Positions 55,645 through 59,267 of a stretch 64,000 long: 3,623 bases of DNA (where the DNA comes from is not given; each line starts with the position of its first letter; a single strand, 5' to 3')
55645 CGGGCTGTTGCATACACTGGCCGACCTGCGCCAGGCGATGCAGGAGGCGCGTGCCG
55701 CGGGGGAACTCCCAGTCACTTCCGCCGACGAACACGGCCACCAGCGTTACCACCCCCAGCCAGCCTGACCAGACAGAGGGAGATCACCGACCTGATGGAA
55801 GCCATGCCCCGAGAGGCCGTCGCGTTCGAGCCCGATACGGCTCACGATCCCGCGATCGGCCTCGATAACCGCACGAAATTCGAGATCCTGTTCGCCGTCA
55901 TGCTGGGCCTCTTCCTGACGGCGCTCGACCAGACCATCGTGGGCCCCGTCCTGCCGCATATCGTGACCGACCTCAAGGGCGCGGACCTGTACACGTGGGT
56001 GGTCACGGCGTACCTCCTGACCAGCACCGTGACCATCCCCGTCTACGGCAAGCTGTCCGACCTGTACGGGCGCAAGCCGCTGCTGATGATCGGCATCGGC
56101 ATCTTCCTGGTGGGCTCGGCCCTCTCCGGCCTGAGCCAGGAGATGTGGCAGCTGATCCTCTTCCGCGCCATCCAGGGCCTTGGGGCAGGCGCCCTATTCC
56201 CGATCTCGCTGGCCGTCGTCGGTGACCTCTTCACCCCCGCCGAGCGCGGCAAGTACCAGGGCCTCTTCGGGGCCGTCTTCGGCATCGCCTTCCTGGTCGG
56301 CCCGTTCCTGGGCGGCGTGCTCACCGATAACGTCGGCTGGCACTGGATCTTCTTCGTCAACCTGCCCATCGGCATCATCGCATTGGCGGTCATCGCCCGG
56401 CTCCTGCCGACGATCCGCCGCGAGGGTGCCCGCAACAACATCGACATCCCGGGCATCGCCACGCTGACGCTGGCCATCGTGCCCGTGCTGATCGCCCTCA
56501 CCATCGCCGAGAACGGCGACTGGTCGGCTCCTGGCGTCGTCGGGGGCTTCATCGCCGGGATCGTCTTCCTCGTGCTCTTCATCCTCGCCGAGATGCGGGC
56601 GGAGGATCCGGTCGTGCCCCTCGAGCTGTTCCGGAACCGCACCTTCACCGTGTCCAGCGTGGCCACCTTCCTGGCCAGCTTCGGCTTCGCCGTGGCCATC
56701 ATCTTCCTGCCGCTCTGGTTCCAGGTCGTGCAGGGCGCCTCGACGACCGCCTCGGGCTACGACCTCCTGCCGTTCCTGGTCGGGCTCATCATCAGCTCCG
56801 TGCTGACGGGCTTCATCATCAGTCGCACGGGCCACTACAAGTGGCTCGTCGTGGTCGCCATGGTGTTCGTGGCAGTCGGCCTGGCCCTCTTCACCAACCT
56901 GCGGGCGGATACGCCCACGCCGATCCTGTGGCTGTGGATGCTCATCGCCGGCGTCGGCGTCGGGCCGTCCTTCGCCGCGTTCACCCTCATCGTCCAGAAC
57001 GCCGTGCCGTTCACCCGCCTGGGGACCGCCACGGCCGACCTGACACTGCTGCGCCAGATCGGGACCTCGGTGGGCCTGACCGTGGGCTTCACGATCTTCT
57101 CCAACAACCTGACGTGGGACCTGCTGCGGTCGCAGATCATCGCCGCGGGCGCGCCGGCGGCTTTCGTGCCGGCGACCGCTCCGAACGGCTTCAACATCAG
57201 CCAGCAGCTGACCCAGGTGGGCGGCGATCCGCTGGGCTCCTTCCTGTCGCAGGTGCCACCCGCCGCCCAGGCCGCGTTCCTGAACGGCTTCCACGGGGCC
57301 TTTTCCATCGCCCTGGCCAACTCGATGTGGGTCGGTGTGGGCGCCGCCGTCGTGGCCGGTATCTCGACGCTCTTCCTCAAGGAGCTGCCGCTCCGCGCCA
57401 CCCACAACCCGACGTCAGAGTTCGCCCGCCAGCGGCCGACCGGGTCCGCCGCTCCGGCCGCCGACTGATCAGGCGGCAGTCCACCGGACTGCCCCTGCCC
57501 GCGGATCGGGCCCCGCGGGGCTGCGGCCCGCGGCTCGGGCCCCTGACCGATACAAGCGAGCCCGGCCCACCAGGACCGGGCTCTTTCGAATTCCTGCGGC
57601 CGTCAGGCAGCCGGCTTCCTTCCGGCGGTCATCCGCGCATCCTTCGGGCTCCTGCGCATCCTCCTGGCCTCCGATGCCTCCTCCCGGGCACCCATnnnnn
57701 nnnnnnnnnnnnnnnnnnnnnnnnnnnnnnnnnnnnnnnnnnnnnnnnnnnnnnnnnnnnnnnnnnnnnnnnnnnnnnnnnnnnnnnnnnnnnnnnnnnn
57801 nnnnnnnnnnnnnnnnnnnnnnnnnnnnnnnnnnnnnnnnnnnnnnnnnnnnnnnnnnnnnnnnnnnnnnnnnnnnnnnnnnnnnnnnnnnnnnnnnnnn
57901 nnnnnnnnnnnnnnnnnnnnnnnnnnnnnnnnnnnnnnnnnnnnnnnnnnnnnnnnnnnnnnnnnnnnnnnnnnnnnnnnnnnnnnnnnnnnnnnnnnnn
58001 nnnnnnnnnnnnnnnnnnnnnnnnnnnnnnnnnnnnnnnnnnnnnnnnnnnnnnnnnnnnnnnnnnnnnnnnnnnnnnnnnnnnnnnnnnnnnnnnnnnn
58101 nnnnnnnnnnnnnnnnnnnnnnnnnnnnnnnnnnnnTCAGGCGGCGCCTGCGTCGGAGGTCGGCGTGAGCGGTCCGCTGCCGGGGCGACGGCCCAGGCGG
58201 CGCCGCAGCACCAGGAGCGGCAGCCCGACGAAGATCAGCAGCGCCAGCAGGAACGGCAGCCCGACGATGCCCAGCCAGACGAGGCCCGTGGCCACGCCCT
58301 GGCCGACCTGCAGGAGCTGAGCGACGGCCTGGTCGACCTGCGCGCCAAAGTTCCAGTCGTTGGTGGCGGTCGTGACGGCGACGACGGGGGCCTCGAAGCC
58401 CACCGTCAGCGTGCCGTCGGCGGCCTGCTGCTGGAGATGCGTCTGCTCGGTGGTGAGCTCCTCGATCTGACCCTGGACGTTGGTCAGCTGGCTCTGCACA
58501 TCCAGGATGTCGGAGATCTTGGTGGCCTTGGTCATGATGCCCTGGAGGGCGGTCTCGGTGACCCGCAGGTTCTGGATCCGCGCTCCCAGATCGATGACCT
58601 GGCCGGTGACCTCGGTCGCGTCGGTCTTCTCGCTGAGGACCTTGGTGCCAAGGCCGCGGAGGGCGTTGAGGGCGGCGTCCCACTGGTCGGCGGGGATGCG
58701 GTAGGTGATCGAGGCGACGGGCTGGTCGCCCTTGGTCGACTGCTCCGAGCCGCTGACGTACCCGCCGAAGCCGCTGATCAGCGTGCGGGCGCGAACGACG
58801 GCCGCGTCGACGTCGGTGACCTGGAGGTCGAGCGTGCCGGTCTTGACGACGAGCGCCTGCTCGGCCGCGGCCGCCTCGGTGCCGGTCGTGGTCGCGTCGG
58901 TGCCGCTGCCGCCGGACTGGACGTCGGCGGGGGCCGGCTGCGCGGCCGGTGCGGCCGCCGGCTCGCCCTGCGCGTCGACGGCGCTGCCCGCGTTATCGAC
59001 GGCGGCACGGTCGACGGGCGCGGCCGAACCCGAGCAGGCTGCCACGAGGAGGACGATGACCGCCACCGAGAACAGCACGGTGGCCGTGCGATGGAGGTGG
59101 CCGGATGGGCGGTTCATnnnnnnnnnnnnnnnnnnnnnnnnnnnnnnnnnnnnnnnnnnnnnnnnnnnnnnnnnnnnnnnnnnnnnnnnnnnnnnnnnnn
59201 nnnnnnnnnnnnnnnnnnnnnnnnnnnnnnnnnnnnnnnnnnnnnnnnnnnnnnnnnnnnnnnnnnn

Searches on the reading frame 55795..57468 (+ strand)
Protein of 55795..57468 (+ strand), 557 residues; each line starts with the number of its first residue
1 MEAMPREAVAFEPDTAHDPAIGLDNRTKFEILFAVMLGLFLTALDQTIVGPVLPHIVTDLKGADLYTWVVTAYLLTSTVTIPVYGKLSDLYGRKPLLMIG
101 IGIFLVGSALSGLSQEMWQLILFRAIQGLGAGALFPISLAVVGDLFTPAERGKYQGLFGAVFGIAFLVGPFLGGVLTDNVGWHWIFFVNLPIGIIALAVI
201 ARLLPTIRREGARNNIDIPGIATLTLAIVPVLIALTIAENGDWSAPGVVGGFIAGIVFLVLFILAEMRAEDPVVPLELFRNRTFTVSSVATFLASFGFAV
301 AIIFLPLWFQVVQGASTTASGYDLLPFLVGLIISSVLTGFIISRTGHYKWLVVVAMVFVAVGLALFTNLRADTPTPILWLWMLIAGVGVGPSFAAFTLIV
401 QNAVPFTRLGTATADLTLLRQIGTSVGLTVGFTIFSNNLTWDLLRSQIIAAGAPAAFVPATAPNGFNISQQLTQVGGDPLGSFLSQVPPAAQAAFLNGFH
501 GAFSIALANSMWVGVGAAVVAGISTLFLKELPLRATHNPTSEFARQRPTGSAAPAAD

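Call 43: search_protein_families(library=pfam, proteins=[window:55795-57468:+], max_evalue=0.01)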
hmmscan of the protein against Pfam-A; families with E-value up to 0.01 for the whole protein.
window:55795-57468:+ (557 aa): 4 families
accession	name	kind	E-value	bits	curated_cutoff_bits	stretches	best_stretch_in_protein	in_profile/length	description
PF07690.21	MFS_1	-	2.1e-57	195.1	33.4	1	35-427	1-346/347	Major Facilitator Superfamily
PF00083.30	Sugar_tr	-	1.9e-15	57.1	22.3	1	64-200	46-188/452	Sugar (and other) transporter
PF06609.19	TRI12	-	2.2e-08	33.4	23.2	1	52-441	66-471/599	Fungal trichothecene efflux pump (TRI12)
PF12832.13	MFS_1_like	-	1.9e-06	27.6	25.2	1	81-187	261-372/373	MFS_1 like family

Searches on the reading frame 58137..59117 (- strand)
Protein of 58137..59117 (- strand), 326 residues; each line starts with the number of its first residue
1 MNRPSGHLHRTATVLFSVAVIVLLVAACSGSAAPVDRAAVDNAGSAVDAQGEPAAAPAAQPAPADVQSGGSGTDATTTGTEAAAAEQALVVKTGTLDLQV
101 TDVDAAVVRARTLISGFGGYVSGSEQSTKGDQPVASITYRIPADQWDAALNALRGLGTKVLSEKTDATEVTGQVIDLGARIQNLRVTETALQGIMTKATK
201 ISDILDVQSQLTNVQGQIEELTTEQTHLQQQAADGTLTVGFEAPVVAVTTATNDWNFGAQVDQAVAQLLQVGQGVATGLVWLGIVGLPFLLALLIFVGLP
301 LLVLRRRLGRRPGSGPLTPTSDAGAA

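Call 43: search_protein_families(library=pfam, proteins=[window:58137-59117:-], max_evalue=0.01)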
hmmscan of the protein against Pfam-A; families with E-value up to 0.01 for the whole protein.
window:58137-59117:- (326 aa): 1 family
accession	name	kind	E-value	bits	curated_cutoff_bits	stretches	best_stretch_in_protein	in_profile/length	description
PF14257.11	DUF4349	-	4.1e-48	164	27.7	1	90-297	3-208/213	Domain of unknown function (DUF4349)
